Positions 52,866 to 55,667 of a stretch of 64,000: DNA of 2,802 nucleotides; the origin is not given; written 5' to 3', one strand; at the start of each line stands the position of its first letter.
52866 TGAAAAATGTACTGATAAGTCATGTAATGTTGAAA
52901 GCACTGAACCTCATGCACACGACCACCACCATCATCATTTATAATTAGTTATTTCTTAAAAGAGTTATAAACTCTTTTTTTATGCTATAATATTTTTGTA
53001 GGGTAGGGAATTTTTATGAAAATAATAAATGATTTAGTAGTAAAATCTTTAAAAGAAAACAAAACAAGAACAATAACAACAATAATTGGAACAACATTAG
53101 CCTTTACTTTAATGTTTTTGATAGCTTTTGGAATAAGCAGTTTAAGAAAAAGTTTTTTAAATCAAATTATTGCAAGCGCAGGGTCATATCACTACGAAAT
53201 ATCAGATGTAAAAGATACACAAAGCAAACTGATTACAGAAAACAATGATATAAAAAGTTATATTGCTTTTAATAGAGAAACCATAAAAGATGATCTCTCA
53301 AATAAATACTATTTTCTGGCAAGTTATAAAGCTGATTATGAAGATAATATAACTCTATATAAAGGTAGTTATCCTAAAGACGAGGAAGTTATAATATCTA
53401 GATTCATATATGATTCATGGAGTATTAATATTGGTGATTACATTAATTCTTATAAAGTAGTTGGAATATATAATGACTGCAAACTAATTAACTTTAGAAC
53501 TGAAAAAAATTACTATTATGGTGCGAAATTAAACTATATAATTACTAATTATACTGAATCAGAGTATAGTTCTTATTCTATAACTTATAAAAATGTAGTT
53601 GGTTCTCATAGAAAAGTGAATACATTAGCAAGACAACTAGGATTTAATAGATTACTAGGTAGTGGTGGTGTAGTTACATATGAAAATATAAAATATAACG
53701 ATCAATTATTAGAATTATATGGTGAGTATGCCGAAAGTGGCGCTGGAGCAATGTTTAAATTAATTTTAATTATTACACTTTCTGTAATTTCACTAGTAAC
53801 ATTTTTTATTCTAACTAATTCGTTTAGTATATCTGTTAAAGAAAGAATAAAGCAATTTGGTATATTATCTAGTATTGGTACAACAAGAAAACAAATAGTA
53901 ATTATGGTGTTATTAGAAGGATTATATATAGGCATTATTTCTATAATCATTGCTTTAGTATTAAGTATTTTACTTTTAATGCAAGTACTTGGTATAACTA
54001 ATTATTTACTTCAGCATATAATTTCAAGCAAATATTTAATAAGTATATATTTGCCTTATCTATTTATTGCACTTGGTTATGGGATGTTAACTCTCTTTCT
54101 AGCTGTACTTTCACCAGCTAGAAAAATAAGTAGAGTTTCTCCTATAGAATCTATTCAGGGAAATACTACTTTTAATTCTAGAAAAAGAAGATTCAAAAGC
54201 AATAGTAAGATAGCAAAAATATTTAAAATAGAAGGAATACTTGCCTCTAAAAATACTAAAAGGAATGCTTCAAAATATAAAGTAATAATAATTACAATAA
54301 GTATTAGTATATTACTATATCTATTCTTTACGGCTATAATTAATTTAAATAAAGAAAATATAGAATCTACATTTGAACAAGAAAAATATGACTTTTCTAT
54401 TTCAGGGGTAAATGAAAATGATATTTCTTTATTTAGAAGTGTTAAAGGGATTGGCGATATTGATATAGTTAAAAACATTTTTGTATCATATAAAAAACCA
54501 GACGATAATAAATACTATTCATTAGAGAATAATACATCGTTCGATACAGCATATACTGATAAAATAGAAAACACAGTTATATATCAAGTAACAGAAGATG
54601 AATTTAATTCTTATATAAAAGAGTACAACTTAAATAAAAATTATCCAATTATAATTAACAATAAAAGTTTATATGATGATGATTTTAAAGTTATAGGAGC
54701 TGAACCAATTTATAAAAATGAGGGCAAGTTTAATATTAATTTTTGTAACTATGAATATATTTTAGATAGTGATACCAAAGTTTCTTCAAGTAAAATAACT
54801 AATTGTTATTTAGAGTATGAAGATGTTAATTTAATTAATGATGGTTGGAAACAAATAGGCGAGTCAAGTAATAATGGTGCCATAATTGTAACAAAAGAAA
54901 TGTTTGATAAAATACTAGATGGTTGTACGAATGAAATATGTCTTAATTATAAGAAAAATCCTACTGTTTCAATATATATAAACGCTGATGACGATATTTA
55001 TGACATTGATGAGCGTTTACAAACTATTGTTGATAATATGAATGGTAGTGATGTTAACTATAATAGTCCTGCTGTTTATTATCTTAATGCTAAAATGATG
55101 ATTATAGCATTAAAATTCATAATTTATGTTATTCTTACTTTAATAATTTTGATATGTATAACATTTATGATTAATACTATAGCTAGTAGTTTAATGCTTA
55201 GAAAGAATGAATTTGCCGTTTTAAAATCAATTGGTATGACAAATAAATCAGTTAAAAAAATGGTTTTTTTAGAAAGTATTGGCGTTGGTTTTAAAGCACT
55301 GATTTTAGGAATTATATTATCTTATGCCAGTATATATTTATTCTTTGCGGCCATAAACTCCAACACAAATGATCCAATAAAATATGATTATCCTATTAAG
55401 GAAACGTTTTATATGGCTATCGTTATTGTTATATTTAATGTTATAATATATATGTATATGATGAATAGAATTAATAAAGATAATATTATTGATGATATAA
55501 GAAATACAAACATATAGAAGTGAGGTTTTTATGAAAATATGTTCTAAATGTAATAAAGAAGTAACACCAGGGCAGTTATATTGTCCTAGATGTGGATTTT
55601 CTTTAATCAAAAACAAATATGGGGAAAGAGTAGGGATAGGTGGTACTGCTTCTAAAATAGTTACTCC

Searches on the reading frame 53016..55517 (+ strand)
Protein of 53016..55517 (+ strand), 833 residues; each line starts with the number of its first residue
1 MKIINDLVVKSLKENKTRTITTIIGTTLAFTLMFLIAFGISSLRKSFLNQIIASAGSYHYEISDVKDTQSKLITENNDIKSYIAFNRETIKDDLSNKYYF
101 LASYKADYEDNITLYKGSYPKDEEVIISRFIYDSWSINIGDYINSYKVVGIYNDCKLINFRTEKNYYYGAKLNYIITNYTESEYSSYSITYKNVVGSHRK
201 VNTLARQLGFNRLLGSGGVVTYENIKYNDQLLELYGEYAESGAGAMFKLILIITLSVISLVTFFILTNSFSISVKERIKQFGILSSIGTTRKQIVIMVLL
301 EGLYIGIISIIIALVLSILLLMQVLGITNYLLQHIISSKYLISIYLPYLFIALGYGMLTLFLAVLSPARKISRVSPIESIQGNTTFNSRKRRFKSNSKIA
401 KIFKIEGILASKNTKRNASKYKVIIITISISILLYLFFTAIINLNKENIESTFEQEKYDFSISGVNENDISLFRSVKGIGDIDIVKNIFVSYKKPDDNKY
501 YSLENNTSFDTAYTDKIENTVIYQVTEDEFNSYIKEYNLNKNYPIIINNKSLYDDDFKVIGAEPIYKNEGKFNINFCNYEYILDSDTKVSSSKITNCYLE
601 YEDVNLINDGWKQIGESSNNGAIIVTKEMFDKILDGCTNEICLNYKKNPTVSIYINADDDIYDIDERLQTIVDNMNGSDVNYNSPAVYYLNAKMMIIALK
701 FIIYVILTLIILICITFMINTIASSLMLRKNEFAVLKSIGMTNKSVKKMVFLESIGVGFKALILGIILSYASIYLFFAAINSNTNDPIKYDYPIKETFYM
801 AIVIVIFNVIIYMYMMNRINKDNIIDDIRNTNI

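Call 44: search_protein_families(library=ncbifam, proteins=[window:53016-55517:+], max_evalue=0.00001)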
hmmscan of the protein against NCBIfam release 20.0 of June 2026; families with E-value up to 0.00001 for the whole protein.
window:53016-55517:+ (833 aa): 3 families
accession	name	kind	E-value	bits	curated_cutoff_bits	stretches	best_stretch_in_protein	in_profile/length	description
TIGR03434.1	ADOP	subfamily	2.9e-11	42.2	622.3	1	274-390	297-409/803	ADOP family duplicated permease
TIGR02212.1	lolCE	equivalog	1e-08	34.6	362.45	1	245-379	263-407/411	lipoprotein-releasing ABC transporter permease subunit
NF038347.1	FtsX_Gpos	exception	6.2e-06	25.8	225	0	644-808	114-279/296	permease-like cell division protein FtsX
